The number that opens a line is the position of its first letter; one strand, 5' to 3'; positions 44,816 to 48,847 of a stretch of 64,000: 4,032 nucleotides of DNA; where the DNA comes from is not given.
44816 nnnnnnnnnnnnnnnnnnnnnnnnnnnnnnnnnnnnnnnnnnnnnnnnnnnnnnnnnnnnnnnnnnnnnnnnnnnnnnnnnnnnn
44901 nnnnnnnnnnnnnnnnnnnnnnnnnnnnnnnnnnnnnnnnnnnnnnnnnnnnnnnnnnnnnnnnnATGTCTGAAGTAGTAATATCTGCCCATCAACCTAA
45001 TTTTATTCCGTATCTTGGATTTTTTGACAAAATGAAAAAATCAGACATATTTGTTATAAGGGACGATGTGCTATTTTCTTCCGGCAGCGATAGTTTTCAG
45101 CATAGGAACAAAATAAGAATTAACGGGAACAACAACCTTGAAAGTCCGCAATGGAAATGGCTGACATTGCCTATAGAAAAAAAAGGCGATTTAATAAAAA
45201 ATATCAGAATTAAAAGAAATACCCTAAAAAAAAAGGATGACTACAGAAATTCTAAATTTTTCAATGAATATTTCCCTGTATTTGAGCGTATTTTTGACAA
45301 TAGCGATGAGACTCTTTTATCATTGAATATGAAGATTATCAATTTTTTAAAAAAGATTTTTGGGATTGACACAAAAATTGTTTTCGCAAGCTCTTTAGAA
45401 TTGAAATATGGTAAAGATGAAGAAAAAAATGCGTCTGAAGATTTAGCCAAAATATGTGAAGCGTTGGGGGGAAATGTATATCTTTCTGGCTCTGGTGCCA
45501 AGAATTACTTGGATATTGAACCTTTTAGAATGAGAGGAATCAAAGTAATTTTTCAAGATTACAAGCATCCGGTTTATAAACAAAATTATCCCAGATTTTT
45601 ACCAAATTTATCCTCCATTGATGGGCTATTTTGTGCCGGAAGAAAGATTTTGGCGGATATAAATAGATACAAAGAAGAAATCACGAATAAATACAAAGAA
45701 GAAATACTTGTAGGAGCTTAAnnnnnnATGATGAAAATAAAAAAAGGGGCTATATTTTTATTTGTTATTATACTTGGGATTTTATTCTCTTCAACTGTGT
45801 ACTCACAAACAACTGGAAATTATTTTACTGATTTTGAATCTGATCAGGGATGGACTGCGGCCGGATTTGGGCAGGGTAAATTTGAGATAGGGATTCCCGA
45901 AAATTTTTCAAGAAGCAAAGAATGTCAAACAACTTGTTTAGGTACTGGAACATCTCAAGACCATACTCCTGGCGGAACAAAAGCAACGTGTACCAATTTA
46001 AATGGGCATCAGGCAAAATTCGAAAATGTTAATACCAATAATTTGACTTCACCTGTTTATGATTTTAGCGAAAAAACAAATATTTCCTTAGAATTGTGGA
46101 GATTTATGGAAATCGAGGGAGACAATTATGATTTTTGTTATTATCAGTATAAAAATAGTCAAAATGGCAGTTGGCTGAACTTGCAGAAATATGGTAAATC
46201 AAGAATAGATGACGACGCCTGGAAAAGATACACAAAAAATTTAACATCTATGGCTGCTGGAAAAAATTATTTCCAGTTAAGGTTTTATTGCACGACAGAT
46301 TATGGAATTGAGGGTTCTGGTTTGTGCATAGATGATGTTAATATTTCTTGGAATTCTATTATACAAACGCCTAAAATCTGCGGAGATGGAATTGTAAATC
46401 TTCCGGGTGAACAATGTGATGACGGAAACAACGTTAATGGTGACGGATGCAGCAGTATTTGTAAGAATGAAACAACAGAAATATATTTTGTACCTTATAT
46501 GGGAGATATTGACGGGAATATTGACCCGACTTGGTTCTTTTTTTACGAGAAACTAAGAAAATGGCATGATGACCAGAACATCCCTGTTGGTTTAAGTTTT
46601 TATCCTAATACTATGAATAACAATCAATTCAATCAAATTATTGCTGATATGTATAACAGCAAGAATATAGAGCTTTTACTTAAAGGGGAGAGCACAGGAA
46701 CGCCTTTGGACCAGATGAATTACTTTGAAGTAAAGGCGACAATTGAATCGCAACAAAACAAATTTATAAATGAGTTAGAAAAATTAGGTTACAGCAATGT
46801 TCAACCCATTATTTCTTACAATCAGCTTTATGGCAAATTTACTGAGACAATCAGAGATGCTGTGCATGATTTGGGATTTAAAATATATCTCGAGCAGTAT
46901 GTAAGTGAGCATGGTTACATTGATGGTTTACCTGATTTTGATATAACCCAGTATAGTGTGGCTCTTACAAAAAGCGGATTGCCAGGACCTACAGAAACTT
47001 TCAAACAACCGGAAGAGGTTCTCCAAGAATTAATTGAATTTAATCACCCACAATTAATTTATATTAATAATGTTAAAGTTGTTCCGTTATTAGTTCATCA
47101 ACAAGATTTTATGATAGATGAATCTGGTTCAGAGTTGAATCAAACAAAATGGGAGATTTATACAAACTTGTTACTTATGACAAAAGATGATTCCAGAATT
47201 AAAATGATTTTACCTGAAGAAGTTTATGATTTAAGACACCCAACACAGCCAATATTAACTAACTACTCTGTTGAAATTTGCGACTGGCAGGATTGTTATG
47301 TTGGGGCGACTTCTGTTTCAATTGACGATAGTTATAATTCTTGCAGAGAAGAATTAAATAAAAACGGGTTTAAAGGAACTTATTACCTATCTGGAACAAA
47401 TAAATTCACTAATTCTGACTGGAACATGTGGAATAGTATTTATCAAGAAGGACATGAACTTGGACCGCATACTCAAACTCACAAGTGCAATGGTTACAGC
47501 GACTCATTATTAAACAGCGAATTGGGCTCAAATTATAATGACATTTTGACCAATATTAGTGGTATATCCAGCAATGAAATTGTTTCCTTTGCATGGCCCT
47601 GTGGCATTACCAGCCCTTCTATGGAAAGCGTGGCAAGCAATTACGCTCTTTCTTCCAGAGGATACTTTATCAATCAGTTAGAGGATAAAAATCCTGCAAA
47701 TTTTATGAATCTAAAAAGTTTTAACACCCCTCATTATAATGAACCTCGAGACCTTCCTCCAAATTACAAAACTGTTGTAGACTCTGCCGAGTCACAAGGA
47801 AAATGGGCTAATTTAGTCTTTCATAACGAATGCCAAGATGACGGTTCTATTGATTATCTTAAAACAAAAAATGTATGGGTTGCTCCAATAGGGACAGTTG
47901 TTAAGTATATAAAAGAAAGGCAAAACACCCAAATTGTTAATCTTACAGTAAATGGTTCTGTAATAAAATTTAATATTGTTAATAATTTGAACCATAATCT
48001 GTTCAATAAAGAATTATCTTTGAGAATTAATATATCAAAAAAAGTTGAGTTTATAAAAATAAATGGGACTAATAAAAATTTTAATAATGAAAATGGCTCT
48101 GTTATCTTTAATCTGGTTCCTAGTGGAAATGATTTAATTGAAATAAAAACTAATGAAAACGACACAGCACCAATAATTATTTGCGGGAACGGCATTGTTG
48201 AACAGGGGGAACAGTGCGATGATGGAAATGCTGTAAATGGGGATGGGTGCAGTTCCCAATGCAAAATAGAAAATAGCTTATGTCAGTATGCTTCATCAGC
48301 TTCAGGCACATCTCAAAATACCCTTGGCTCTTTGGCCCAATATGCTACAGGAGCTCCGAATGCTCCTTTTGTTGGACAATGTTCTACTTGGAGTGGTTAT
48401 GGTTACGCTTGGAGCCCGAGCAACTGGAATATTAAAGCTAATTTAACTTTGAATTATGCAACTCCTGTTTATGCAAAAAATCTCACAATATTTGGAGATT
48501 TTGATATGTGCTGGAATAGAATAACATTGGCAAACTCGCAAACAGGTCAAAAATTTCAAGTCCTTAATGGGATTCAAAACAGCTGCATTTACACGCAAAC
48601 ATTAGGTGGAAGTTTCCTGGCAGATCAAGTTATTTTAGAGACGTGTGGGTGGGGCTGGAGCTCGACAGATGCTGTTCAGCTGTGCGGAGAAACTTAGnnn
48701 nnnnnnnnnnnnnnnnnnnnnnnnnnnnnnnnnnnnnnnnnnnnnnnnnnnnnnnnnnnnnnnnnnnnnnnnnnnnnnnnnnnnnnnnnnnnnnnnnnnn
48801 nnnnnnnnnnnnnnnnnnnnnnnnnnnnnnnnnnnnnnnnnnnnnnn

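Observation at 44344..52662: Synthase-dependent amino-sugar polysaccharide locus (processive GT2 + secreted CE4 deacetylase + GH18-like + LmbE) in a reduced archaeon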

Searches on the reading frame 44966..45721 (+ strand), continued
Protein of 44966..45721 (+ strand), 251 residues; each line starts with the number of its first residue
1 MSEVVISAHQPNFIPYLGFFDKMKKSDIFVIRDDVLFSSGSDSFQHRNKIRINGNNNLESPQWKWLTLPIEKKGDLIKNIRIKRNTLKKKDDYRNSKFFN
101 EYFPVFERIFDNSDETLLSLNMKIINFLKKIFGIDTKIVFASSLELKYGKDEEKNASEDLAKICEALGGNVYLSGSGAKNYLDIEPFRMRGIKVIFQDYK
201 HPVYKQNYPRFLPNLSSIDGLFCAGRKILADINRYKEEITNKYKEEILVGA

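Call 73: get_annotated_region(hit=H39, flank=7000)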
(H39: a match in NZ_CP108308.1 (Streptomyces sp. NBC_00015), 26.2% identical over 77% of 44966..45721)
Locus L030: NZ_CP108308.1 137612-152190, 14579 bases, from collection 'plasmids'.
description: Streptomyces sp. NBC_00015 plasmid unnamed2, complete sequence
organism: Streptomyces sp. NBC_00015 (NCBI taxid 2903611)
taxonomy: Bacteria; Actinomycetota; Actinomycetes; Kitasatosporales; Streptomycetaceae; Streptomyces; Streptomyces sp. NBC 00015
host: -; source: -; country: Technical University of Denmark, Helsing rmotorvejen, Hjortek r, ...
typing (MOB-suite, as given by PLSDB): non-mobilizable
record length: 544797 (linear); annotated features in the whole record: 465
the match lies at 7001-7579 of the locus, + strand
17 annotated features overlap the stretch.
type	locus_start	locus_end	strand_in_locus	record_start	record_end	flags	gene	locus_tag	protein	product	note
CDS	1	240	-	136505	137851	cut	-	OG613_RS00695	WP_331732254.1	hypothetical protein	-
CDS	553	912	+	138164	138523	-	-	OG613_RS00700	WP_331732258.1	hypothetical protein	-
CDS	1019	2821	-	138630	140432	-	-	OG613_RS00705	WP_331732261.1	sigma-70 family RNA polymerase sigma factor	GO:0006352 - DNA-templated transcription initiation [Evidence IEA]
CDS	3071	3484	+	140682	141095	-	-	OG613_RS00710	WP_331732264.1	hypothetical protein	-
CDS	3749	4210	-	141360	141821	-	-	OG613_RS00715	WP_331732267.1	hypothetical protein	-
CDS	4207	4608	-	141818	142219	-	-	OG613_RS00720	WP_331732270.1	ATP-binding protein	-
CDS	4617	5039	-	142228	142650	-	-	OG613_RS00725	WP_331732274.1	hypothetical protein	-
CDS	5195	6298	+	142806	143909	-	-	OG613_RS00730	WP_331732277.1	hypothetical protein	-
CDS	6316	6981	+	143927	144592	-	-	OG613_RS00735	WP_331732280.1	YdcF family protein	-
CDS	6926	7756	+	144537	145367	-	-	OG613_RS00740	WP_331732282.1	WbqC family protein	-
CDS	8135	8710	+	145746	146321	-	-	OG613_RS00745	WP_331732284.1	hypothetical protein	-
CDS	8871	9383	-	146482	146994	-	-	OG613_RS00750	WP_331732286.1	hypothetical protein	-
CDS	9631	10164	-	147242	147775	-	-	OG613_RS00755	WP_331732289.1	winged helix DNA-binding protein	GO:0006355 - regulation of DNA-templated transcription [Evidence IEA]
CDS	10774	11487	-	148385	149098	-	-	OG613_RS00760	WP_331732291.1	hypothetical protein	-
CDS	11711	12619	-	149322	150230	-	-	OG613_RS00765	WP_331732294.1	TnsA-like heteromeric transposase endonuclease subunit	-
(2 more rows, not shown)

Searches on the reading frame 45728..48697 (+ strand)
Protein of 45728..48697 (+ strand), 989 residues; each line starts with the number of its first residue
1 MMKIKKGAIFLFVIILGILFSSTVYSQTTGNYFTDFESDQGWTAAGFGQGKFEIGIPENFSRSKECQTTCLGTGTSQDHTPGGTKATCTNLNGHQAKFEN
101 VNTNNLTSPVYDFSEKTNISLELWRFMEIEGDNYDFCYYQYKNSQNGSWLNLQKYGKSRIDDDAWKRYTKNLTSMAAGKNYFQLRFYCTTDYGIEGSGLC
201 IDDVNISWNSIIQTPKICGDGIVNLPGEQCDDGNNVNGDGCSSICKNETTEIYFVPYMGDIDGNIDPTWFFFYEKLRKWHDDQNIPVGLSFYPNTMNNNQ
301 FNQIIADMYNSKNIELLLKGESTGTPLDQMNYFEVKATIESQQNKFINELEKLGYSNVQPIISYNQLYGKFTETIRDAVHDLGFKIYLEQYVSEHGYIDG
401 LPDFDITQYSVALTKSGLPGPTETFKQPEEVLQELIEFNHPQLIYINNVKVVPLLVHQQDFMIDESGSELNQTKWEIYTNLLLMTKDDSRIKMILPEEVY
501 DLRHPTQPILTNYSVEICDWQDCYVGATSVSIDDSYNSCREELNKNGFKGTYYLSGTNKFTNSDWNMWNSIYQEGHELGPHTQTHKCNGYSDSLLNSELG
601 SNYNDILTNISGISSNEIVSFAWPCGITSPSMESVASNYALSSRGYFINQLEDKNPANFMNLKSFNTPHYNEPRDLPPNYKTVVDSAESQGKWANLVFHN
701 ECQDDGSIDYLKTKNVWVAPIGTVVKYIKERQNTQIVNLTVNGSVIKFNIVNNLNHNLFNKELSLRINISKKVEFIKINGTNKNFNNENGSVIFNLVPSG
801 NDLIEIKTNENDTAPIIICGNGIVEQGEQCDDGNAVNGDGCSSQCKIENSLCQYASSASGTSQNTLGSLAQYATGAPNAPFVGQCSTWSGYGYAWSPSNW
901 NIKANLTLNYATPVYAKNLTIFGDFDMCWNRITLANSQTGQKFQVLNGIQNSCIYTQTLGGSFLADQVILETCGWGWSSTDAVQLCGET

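Call 3: search_protein_families(library=pfam, proteins=[window:45728-48697:+], max_evalue=0.01)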
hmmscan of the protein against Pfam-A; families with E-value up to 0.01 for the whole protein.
window:45728-48697:+ (989 aa): 2 families
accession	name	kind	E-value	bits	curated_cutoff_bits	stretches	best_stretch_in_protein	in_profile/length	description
PF13948.11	DUF4215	-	4.1e-13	49.8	27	2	215-246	18-47/47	Domain of unknown function (DUF4215)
PF01522.26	Polysacc_deac_1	-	2.4e-07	31.2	23.1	1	541-639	26-119/124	Polysaccharide deacetylase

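Call 4: search_protein_families(library=ncbifam, proteins=[window:45728-48697:+], max_evalue=0.01)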
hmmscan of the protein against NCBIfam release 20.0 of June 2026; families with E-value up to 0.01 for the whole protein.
window:45728-48697:+ (989 aa): 3 families
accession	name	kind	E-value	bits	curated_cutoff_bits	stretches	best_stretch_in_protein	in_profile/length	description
TIGR02232.1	myxo_disulf_rpt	repeat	5.7e-25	86.8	20.8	2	819-850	4-35/38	cysteine-rich acidic repeat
NF038128.1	choice_anch_J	domain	3.2e-05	24.2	30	1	82-206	41-162/162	choice-of-anchor J domain-containing protein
NF050820.1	PolSacchBiosHfsH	equivalog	0.0034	17.1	400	1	541-639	53-155/249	oligosaccharide deacetylase HfsH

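Call 6: search_solved_structures(query=window:45728-48697:+, max_evalue=0.1, show_alignments=3)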
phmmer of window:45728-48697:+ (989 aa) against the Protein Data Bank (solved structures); distinct sequences matched with E-value up to 0.1: 6.
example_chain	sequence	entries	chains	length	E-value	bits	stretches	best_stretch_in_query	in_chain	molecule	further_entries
8a7d_C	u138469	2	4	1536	3.4e-05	25.3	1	216-249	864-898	Pappalysin-1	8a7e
7y5n_C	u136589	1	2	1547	3.5e-05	25.3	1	216-249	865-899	Pappalysin-1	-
7ufg_A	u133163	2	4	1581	3.6e-05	25.2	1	216-249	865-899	Pappalysin-1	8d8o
8hgg_C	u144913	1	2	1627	3.7e-05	25.2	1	216-249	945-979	Pappalysin-1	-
7y5q_A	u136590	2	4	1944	4.6e-05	24.9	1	216-249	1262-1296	Maltose/maltodextrin-binding periplasmic protein,Pappalysin-1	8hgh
8sl1_A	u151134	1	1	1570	0.00055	21.3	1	216-848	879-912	Pappalysin-2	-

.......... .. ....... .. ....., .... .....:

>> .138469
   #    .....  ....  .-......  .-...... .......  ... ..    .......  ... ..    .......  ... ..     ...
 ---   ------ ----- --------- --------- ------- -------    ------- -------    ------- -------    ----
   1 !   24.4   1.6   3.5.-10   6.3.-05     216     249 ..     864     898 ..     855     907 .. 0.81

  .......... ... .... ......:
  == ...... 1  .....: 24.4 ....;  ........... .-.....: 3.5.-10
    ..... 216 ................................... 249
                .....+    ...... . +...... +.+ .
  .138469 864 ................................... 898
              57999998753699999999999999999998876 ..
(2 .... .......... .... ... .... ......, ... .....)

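Call 27: find_homologous_proteins(query=window:45728-48697:+, max_evalue=0.00001)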
Query window:45728-48697:+ (989 aa): 243 proteins with E <= 0.00001 among 4925 candidates; the best 120 are listed.
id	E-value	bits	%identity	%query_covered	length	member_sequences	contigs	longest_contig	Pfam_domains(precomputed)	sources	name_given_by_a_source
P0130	0.0e+0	2322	100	100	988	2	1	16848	PF25900.1,PF01522.27,PF13948.12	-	-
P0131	0.0e+0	1602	84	81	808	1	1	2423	PF01522.27,PF13948.12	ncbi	ncbi:MAG: DUF4215 domain-containing protein, partial [Nanoarchaeota archaeon]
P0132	0.0e+0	1556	47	51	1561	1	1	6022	PF01522.27,PF13948.12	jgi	jgi:cysteine-rich repeat protein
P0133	0.0e+0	1261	61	79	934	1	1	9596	PF25900.1,PF01522.27,PF13948.12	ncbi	-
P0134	0.0e+0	1253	61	78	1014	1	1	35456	PF25900.1,PF01522.27,PF13948.12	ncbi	-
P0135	0.0e+0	1191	48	78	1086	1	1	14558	PF11617.14,PF01522.27,PF13948.12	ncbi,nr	ncbi:MAG: MopE-related protein [Nanoarchaeota archaeon]|nr:MopE-related protein [Nanoarchaeota archa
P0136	0.0e+0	1160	57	33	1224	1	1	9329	PF11617.14,PF01522.27,PF13948.12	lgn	-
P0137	7.7e-285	966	57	74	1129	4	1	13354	PF01522.27,PF13948.12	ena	-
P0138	4.2e-279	947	58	30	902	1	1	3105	PF01522.27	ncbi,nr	ncbi:MAG: polysaccharide deacetylase family protein, partial [Candidatus Aenigmarchaeota archaeon]|n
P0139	6.5e-263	893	58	31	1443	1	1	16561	PF01522.27,PF13948.12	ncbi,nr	ncbi:MAG: polysaccharide deacetylase family protein, partial [Candidatus Aenigmarchaeota archaeon]|n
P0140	4.0e-258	878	50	31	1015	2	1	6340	PF01522.27,PF08534.17,PF00578.28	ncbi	-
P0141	4.3e-258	877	58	27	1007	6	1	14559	PF01522.27,PF08534.17,PF00578.28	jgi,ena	-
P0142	7.3e-257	873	52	30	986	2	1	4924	PF01522.27,PF13948.12,PF13728.13,PF00085.27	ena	-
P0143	1.6e-256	872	51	31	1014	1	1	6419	PF01522.27,PF08534.17,PF00578.28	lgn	-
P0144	3.7e-255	868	50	31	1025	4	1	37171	PF01522.27,PF08534.17,PF00578.28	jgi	jgi:peroxiredoxin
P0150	2.4e-230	786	53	29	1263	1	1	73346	PF01522.27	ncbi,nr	ncbi:Polysaccharide deacetylase [uncultured archaeon]|nr:Polysaccharide deacetylase [uncultured arch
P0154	1.3e-155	538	52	32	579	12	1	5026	PF13385.14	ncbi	ncbi:MAG: LamG-like jellyroll fold domain-containing protein, partial [Planctomycetota bacterium]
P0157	4.1e-145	503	55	27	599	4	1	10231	PF00404.25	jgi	-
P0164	3.2e-68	249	63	18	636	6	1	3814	PF00704.35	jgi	jgi:hypothetical protein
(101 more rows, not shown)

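Call 77: search_protein_families(library=pfam, proteins=[P0164, P0154, P0157, P0141, P0150], max_evalue=0.001)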
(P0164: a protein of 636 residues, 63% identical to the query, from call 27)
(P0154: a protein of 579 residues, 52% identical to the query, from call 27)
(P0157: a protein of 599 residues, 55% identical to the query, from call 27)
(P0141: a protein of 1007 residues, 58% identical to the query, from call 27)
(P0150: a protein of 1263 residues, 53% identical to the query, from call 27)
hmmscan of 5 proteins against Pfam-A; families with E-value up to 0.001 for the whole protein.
P0164 (636 aa): 1 family
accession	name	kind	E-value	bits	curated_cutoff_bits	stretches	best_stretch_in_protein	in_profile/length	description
PF00704.34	Glyco_hydro_18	-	4.7e-39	135.4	29.6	2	49-242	18-235/317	Glycosyl hydrolases family 18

P0154 (579 aa): 1 family
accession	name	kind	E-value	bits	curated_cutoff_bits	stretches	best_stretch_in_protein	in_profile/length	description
PF13385.13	Laminin_G_3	-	2.1e-07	31.7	27.6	1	1-61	95-150/151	Concanavalin A-like lectin/glucanases superfamily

P0157 (599 aa): 1 family
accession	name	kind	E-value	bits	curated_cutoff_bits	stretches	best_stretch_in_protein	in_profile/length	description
PF00404.24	Dockerin_1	-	5.1e-10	39.8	22.9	1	543-590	2-50/57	Dockerin type I domain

P0141 (1007 aa): 4 families
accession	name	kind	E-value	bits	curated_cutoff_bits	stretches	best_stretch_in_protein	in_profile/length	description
PF00578.27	AhpC-TSA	-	3.1e-15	56.7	26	1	57-167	2-122/124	AhpC/TSA family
PF01522.26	Polysacc_deac_1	-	2.9e-11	43.8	23.1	1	731-835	20-119/124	Polysaccharide deacetylase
PF08534.16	Redoxin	-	9.4e-11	42.1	26.6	1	57-175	3-137/148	Redoxin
PF00404.24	Dockerin_1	-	4.5e-05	24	22.9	1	642-692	1-52/57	Dockerin type I domain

P0150 (1263 aa): 1 family
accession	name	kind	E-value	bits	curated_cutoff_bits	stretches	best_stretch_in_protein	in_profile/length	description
PF01522.26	Polysacc_deac_1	-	1.7e-10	41.4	23.1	1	485-573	26-108/124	Polysaccharide deacetylase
